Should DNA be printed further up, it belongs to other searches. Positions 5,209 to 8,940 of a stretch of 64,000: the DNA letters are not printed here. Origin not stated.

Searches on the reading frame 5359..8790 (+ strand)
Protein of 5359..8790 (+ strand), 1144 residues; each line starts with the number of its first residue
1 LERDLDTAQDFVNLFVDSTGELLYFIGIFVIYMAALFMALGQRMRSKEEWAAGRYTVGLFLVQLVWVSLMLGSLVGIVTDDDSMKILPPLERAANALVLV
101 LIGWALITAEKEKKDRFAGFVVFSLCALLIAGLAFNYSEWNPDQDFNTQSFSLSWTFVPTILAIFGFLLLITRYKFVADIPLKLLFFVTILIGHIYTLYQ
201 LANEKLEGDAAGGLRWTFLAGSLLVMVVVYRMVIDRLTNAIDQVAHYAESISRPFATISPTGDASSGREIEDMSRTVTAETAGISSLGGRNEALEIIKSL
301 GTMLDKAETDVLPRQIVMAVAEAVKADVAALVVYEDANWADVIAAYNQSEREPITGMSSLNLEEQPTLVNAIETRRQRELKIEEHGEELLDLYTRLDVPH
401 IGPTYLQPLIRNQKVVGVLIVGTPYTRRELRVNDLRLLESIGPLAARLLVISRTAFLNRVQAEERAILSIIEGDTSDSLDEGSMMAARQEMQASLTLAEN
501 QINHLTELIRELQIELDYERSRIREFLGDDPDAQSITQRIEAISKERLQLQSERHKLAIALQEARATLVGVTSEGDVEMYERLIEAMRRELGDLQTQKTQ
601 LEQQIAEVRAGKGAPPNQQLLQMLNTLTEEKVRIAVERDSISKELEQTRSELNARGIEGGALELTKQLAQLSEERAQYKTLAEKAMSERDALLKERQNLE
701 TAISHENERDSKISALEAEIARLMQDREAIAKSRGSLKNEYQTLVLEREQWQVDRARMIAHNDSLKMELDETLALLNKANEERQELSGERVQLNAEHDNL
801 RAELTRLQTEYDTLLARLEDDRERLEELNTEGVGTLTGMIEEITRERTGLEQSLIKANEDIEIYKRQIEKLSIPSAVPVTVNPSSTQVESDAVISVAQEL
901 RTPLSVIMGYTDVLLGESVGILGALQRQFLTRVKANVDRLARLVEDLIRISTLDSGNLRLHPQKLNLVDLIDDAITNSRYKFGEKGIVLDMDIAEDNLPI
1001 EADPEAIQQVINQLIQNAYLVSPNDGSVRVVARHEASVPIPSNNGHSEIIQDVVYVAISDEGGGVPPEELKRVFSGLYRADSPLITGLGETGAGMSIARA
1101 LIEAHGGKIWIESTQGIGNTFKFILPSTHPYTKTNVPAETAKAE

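Call 48: search_protein_families(library=pfam, proteins=[window:5359-8790:+], max_evalue=0.0001)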
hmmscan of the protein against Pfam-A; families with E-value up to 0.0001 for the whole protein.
window:5359-8790:+ (1144 aa): 2 families
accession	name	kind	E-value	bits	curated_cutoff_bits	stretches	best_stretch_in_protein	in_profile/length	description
PF02518.31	HATPase_c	-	3.6e-19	69.7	26.4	1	1003-1128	2-110/111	Histidine kinase-, DNA gyrase B-, and HSP90-like ATPase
PF00512.31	HisKA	-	3.7e-12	46.6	26.9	1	895-956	8-66/66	His Kinase A (phospho-acceptor) domain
